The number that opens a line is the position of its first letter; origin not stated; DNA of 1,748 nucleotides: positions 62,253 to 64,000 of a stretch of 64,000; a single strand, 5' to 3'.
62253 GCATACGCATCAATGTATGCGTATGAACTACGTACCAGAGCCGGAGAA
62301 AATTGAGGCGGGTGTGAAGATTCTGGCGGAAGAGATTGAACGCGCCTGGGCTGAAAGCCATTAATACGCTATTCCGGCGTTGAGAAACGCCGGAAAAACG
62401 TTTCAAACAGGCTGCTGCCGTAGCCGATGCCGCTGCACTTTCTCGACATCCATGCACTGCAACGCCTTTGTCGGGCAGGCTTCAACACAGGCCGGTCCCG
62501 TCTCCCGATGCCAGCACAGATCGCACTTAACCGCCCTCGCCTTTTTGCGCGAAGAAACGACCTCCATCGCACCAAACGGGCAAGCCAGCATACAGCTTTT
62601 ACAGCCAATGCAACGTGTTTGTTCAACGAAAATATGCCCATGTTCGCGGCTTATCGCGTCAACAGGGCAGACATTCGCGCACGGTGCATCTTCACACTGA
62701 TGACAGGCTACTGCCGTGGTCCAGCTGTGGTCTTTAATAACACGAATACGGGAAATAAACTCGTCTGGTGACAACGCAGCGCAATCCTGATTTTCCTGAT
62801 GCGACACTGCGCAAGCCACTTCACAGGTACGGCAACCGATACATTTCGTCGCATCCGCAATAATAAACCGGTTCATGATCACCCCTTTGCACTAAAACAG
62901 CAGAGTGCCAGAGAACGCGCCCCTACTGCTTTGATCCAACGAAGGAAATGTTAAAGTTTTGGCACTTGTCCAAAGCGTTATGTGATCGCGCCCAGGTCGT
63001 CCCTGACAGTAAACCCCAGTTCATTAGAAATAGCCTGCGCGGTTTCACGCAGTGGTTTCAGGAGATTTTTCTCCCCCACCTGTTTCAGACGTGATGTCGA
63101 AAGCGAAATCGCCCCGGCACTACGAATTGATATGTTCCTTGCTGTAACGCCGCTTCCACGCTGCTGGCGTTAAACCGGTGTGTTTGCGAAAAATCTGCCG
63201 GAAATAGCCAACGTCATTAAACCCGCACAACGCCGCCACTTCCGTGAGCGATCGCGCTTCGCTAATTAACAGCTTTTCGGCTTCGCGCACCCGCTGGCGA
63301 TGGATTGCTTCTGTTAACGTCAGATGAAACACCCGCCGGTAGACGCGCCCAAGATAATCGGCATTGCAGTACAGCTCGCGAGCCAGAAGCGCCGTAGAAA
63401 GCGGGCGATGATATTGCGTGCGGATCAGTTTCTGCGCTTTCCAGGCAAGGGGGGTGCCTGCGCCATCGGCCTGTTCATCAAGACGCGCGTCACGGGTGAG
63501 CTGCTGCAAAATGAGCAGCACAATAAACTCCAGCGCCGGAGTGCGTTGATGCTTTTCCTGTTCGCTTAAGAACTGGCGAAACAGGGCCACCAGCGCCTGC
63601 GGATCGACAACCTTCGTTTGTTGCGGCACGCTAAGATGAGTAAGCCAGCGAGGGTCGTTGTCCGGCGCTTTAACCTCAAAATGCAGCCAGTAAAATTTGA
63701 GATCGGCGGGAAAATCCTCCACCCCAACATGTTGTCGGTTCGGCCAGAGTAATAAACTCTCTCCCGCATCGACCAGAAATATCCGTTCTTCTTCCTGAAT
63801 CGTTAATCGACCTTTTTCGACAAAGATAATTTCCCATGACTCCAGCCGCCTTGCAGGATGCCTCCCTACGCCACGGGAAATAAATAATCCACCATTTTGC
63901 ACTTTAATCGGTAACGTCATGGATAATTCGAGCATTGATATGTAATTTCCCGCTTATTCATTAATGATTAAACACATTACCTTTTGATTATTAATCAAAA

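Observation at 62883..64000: AraC-family regulator and AT-rich region at the right edge where the IclR-type yiaJ was expected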

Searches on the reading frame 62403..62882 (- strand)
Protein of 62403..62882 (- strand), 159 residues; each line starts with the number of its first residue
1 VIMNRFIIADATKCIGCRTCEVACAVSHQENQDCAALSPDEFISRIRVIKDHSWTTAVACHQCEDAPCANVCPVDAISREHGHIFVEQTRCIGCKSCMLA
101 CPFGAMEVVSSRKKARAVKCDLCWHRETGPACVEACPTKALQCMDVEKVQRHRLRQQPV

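Call 4: search_protein_families(library=pfam, proteins=[window:62403-62882:-])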
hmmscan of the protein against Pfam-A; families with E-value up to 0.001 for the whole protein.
window:62403-62882:- (159 aa): 13 families
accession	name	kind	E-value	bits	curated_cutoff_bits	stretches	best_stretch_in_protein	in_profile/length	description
PF00037.32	Fer4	-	2.9e-13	49.4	21.1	1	86-106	3-23/24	4Fe-4S binding domain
PF12837.12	Fer4_6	-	6e-13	48.5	25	2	84-105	2-23/24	4Fe-4S binding domain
PF13247.11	Fer4_11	-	6.8e-13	49.1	26.2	1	57-144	7-98/100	4Fe-4S dicluster domain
PF12838.12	Fer4_7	-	5.3e-12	46.5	27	2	90-140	1-52/52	4Fe-4S dicluster domain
PF13187.11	Fer4_9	-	1.2e-10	41.7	27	1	90-140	1-51/52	4Fe-4S dicluster domain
PF13237.11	Fer4_10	-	6e-10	39.3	25.5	2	84-137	2-53/53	4Fe-4S dicluster domain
PF12797.12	Fer4_2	-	1e-09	38.1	24.5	2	83-103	2-22/22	4Fe-4S binding domain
PF14697.11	Fer4_21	-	2.6e-09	37.5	35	1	85-140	2-56/59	4Fe-4S dicluster domain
PF25160.1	LdpA_Fe-S-bd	-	6.2e-09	36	27.6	1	65-110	6-47/49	LdpA Fe-S cluster-binding domain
PF13484.11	Fer4_16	-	1.6e-07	32.4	30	0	90-118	1-27/66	4Fe-4S double cluster binding domain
PF12798.12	Fer4_3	-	2.7e-07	31.3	27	0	91-105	1-15/15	4Fe-4S binding domain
PF13183.11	Fer4_8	-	1.6e-06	29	27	1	11-75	2-67/68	4Fe-4S dicluster domain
PF12800.12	Fer4_4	-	1.9e-05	25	24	1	89-104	2-17/17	4Fe-4S binding domain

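Call 5: search_protein_families(library=ncbifam, proteins=[window:62403-62882:-])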
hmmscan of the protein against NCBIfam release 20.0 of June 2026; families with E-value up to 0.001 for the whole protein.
window:62403-62882:- (159 aa): 57 families (the best 25 are shown)
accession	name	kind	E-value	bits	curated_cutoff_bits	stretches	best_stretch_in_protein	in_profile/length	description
NF007658.0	PRK10330.1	equivalog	2.6e-65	219.3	260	1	3-151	1-162/181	electron transport protein HydN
NF009408.0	PRK12769.1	equivalog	1.6e-52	178.5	1003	1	3-153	1-154/659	formate-dependent uric acid utilization protein AegA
NF009451.0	PRK12809.1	equivalog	1.6e-40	139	1154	1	3-156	1-149/639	formate-dependent uric acid utilization protein YgfT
TIGR02951.1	DMSO_dmsB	equivalog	1.4e-24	86.9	214.1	1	9-151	6-158/161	DMSO/selenate family reductase complex B subunit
NF007382.0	PRK09898.1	equivalog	1.5e-19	70.3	213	1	55-149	118-206/208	ferredoxin-like protein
NF011569.0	PRK14993.1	equivalog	3.9e-19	69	416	1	7-146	46-188/244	tetrathionate reductase subunit TtrB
NF038355.1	FDH3_beta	equivalog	5.3e-19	69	240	1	8-130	6-125/180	formate dehydrogenase FDH3 subunit beta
NF045797.1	DsrO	equivalog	2e-18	66.7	200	1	8-139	47-196/235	sulfate reduction electron transfer complex DsrMKJOP subunit DsrO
NF045766.1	PhenlGlyoxDHPadI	equivalog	2.5e-18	66.1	700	1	7-149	7-141/443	NADH-dependent phenylglyoxylate dehydrogenase subunit beta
NF045715.1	sulf_resp_HmcB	equivalog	3.3e-18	65.8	420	2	57-158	104-213/307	sulfate respiration complex iron-sulfur protein HmcB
NF041715.1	arsenate_red_ArrB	equivalog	2.3e-17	63.3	450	1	7-109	5-107/233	arsenate respiratory reductase iron-sulfur subunit ArrB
TIGR03149.1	cyt_nit_nrfC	equivalog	4.9e-17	62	377.6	1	7-149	41-187/225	cytochrome c nitrite reductase Fe-S protein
NF008134.0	PRK10882.1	equivalog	3.2e-16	59.3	263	1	59-141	112-203/329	hydrogenase 2 operon protein HybA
TIGR01582.1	FDH-beta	equivalog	5.9e-14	51.8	334.7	1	7-151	24-187/283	formate dehydrogenase subunit beta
TIGR03478.1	DMSO_red_II_bet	subfamily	6.9e-13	48.2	480.7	1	57-142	128-216/321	DMSO reductase family type II enzyme, iron-sulfur subunit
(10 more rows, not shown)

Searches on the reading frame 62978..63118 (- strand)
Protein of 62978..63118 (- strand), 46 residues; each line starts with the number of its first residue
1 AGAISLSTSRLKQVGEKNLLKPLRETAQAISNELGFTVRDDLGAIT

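Call 19: search_protein_families(library=pfam, proteins=[window:62978-63118:-])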
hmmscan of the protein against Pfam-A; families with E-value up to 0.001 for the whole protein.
window:62978-63118:- (46 aa): 0 families

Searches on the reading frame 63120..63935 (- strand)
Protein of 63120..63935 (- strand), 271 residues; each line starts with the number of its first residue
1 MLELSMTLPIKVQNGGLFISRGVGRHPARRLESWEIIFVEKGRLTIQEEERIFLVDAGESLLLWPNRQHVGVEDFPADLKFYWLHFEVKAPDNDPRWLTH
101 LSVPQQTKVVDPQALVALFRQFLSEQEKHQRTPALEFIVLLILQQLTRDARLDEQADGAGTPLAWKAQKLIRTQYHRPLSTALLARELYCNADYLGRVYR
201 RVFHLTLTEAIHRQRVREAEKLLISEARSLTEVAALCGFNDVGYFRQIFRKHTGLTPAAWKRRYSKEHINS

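Call 4: search_protein_families(library=pfam, proteins=[window:63120-63935:-])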
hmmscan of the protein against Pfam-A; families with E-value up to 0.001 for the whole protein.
window:63120-63935:- (271 aa): 3 families
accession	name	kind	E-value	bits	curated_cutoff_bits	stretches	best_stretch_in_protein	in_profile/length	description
PF12833.13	HTH_18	-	2.3e-19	69.9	33.6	1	184-263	1-80/80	Helix-turn-helix domain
PF00165.29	HTH_AraC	-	2.1e-10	40.9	26.6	1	226-260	7-40/42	Bacterial regulatory helix-turn-helix proteins, AraC family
PF02311.25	AraC_binding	-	7.2e-10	39.2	21.1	1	26-132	16-122/135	AraC-like ligand binding domain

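Call 5: search_protein_families(library=ncbifam, proteins=[window:63120-63935:-])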
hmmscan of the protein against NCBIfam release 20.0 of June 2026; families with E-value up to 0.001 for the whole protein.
window:63120-63935:- (271 aa): 24 families
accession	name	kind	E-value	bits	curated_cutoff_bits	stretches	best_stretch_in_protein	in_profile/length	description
NF007860.0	PRK10572.1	equivalog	5.3e-17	61.6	208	1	38-268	54-289/292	arabinose operon transcriptional regulator AraC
TIGR04094.1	adjacent_YSIRK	equivalog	1.2e-12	47.5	200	1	169-261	292-383/383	YSIRK-targeted surface antigen transcriptional regulator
TIGR02297.1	HpaA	equivalog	1.1e-11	44.5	274.65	1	80-262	98-286/287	4-hydroxyphenylacetate catabolism regulatory protein HpaA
NF049932.1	TranspRegBtr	equivalog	1.9e-11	43.2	900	1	34-263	31-265/531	bacillibactin transport transcriptional regulator Btr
NF010026.0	PRK13501.1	equivalog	2.1e-10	40.2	363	1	195-268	209-282/290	HTH-type transcriptional activator RhaR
NF010025.2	PRK13500.1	equivalog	7.2e-10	38.9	525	1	158-266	172-280/282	HTH-type transcriptional activator RhaR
NF007693.0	PRK10371.1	equivalog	7.8e-10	38.4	253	1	170-263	206-299/309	transcriptional regulator MelR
NF006902.0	PRK09393.1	equivalog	7.8e-10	38.4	425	1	170-267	228-325/327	transcriptional regulator FtrA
NF047455.1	TF_Staph_AryK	equivalog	9.9e-10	37.3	850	1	166-269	161-264/759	transcriptional regulator AryK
NF047788.1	TransRegPocR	equivalog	6.2e-09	35.5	500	1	164-267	191-294/296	transcriptional regulator PocR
NF010027.0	PRK13502.1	equivalog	2.6e-08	33.7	384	1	176-262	190-276/282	HTH-type transcriptional activator RhaR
NF010028.0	PRK13503.1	equivalog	9.8e-08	31.7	288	1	93-261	106-270/278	HTH-type transcriptional activator RhaS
NF007584.0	PRK10219.1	equivalog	1.6e-07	31.7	174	1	171-263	14-106/107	superoxide response transcriptional regulator SoxS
NF007243.0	PRK09685.1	equivalog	3.1e-07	30.1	199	1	113-264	176-302/303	transcriptional regulator FeaR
NF007432.1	PRK09978.1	equivalog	7.3e-07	28.6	500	1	207-270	186-249/274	DNA-binding transcriptional regulator GadX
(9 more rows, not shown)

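Call 22: find_homologous_proteins(query=window:63120-63935:-, max_evalue=1e-20)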
Query window:63120-63935:- (271 aa): 590 proteins with E <= 1e-20 among 1995 candidates; the best 120 are listed.
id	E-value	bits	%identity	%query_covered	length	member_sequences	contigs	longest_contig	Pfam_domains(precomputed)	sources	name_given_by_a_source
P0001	2.9e-176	602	99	100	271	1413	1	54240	PF12833.14,PF02311.26,PF00165.30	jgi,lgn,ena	-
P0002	4.1e-176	602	98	100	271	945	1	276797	PF12833.14,PF02311.26,PF00165.30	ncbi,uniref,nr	ncbi:transcriptional regulator [Escherichia coli]|uniref:AraC family transcriptional regulator n=1 T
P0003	1.1e-155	535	92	100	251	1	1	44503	PF12833.14,PF02311.26,PF00165.30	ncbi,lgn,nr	ncbi:helix-turn-helix transcriptional regulator [Escherichia coli]|nr:helix-turn-helix transcription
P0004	1.5e-153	528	85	100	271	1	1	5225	PF12833.14,PF02311.26,PF00165.30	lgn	-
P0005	2.1e-152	524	85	100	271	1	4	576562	PF12833.14,PF02311.26,PF00165.30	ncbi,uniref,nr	ncbi:AraC family transcriptional regulator [Citrobacter amalonaticus]|uniref:AraC family transcripti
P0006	1.0e-151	522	83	100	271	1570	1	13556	PF12833.14,PF02311.26,PF00165.30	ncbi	-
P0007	4.7e-150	516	83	100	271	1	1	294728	PF12833.14,PF02311.26,PF00165.30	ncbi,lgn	ncbi:TPA: helix-turn-helix domain-containing protein [Citrobacter freundii]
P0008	4.0e-149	513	83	100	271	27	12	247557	PF12833.14,PF02311.26,PF00165.30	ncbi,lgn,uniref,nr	ncbi:AraC family transcriptional regulator [Citrobacter sp. 50677481]|uniref:AraC family transcripti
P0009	5.1e-149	513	84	100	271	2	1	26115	PF12833.14,PF02311.26,PF00165.30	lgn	-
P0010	1.5e-148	511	83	100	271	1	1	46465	PF12833.14,PF02311.26,PF00165.30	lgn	-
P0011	1.6e-147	508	83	100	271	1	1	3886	PF12833.14,PF02311.26,PF00165.30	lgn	-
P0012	5.6e-147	506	82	100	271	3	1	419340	PF12833.14,PF02311.26,PF00165.30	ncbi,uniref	ncbi:helix-turn-helix domain-containing protein [Citrobacter tructae]|uniref:helix-turn-helix domain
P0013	1.5e-146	505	83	100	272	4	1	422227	PF12833.14,PF07883.18,PF02311.26,PF00165.30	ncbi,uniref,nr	ncbi:helix-turn-helix domain-containing protein [Citrobacter sp. S2-9]|uniref:Helix-turn-helix domai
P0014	7.7e-138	476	77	100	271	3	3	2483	PF12833.14,PF02311.26,PF00165.30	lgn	-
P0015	1.1e-137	476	79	100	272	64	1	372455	PF12833.14,PF02311.26,PF00165.30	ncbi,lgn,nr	ncbi:AraC family transcriptional regulator [Salmonella enterica]|nr:AraC family transcriptional regu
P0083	7.5e-119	414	69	100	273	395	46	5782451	PF12833.14,PF02311.26,PF00165.30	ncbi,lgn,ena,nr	ncbi:HTH araC/xylS-type domain-containing protein [Klebsiella michiganensis]|nr:DNA-binding helix-tu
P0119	2.1e-111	390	66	100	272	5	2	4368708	PF12833.14,PF02311.26,PF00165.30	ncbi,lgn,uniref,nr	ncbi:AraC family transcriptional regulator [Pantoea sp. At-9b]|uniref:helix-turn-helix domain-contai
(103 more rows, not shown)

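Call 23: find_encoding_contigs(protein=P0015, flank=7000, max_places=2)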
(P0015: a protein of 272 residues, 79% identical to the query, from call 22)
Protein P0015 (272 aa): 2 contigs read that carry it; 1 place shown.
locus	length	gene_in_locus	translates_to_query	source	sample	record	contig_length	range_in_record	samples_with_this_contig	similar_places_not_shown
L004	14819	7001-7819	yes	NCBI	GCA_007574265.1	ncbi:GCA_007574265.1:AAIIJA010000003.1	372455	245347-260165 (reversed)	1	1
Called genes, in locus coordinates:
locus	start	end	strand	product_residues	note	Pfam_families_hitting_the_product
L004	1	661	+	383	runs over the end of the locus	PF00465:Fe-ADH, PF13685:Fe-ADH_2, PF25137:ADH_Fe_C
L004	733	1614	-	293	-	PF00480:ROK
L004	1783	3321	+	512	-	PF00171:Aldedh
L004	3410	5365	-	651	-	PF07944:Beta-AFase-like_GH127_cat, PF20736:Glyco_hydro127M, PF20737:Glyco_hydro127C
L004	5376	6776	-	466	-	PF13347:MFS_2, PF07690:MFS_1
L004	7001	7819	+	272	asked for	PF02311:AraC_binding, PF12833:HTH_18, PF00165:HTH_AraC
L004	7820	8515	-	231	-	PF00596:Aldolase_II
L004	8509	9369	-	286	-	PF01261:AP_endonuc_2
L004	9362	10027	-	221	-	PF00215:OMPdecase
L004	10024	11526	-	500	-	PF00370:FGGY_N, PF02782:FGGY_C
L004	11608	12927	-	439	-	PF07690:MFS_1, PF12832:MFS_1_like (faint), PF13347:MFS_2 (weak), PF07690:MFS_1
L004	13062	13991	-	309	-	PF16154:DUF4862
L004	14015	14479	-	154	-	PF04074:DUF386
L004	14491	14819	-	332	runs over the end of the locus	PF02615:Ldh_2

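Call 24: find_encoding_contigs(protein=P0083, flank=7000, max_places=2)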
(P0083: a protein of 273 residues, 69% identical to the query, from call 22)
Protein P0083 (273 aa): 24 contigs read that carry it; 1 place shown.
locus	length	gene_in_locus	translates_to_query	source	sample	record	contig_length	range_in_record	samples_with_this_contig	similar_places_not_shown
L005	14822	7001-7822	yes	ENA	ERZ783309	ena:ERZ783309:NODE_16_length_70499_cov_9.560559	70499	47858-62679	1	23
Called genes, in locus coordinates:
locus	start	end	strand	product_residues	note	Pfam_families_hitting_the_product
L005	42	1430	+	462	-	PF12390:Se-cys_synth_N, PF03841:SelA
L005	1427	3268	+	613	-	PF00009:GTP_EFTU, PF01926:MMR_HSR1 (faint), PF03144:GTP_EFTU_D2, PF25461:Beta-barrel_SelB, PF21458:WHD_1st_3rd_SelB, PF09106:WHD_2nd_SelB, PF21214:WHD_2nd_SelB_bact, PF09107:WHD_3rd_SelB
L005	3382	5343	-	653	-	PF07944:Beta-AFase-like_GH127_cat, PF20736:Glyco_hydro127M, PF20737:Glyco_hydro127C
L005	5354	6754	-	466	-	PF13347:MFS_2, PF07690:MFS_1, PF12832:MFS_1_like (weak)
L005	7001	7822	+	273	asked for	PF02311:AraC_binding (weak), PF12833:HTH_18, PF00165:HTH_AraC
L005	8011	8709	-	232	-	PF00596:Aldolase_II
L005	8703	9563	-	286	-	PF01261:AP_endonuc_2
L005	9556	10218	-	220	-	PF00215:OMPdecase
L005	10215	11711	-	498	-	PF00370:FGGY_N, PF02782:FGGY_C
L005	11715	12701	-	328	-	PF03480:DctP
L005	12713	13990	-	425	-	PF06808:DctM, PF03600:CitMHS (weak)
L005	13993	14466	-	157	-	PF04290:DctQ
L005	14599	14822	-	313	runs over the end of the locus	PF16154:DUF4862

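Call 25: find_encoding_contigs(protein=P0119, flank=7000, max_places=2)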
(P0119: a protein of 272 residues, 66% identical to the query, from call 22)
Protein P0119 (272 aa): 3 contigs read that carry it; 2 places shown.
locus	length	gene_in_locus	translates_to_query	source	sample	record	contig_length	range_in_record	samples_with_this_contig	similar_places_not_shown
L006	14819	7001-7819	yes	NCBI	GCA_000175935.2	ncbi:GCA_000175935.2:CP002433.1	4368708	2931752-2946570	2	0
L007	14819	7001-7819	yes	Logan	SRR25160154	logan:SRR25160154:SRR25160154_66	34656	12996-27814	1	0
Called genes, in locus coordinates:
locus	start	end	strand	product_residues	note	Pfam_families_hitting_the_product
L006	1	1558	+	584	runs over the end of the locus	PF11893:DUF3413, PF00884:Sulfatase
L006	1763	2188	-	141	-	PF03960:ArsC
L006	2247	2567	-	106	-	PF12840:HTH_20 (faint), PF01022:HTH_5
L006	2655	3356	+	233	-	PF03358:FMN_red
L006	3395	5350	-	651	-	PF07944:Beta-AFase-like_GH127_cat, PF20736:Glyco_hydro127M, PF20737:Glyco_hydro127C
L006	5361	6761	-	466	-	PF13347:MFS_2, PF07690:MFS_1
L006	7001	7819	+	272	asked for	PF02311:AraC_binding, PF12833:HTH_18, PF00165:HTH_AraC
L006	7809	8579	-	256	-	PF00165:HTH_AraC (faint), PF12833:HTH_18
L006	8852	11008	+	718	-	PF07715:Plug, PF00593:TonB_dep_Rec_b-barrel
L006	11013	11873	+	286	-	PF01497:Peripla_BP_2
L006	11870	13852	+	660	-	PF01032:FecCD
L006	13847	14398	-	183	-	PF13302:Acetyltransf_3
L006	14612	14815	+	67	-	-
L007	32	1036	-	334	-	PF04245:NA37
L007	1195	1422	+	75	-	PF07208:DUF1414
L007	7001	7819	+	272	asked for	PF02311:AraC_binding, PF12833:HTH_18, PF00165:HTH_AraC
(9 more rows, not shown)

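Call 29: search_solved_structures(query=window:63120-63935:-, max_evalue=0.00001)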
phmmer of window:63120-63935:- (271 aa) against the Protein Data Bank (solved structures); distinct sequences matched with E-value up to 0.00001: 6.
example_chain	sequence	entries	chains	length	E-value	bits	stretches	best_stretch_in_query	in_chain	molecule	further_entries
3oou_A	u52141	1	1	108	8.7e-12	48.1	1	165-262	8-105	Lin2118 protein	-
12aw_A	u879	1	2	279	5.5e-07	32.4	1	183-263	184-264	HYBRID TWO-COMPONENT SYSTEM PROTEIN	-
3lsg_A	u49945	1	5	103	9.7e-07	31.6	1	170-261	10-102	Two-component response regulator yesN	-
3mkl_A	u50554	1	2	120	1.3e-06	31.2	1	180-266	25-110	HTH-type transcriptional regulator gadX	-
3w6v_A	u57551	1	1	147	2.7e-06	30.1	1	164-265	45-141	AdpA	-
3oio_A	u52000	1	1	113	8.1e-06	28.5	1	161-259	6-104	Transcriptional regulator (AraC-type DNA-binding domain-containing proteins)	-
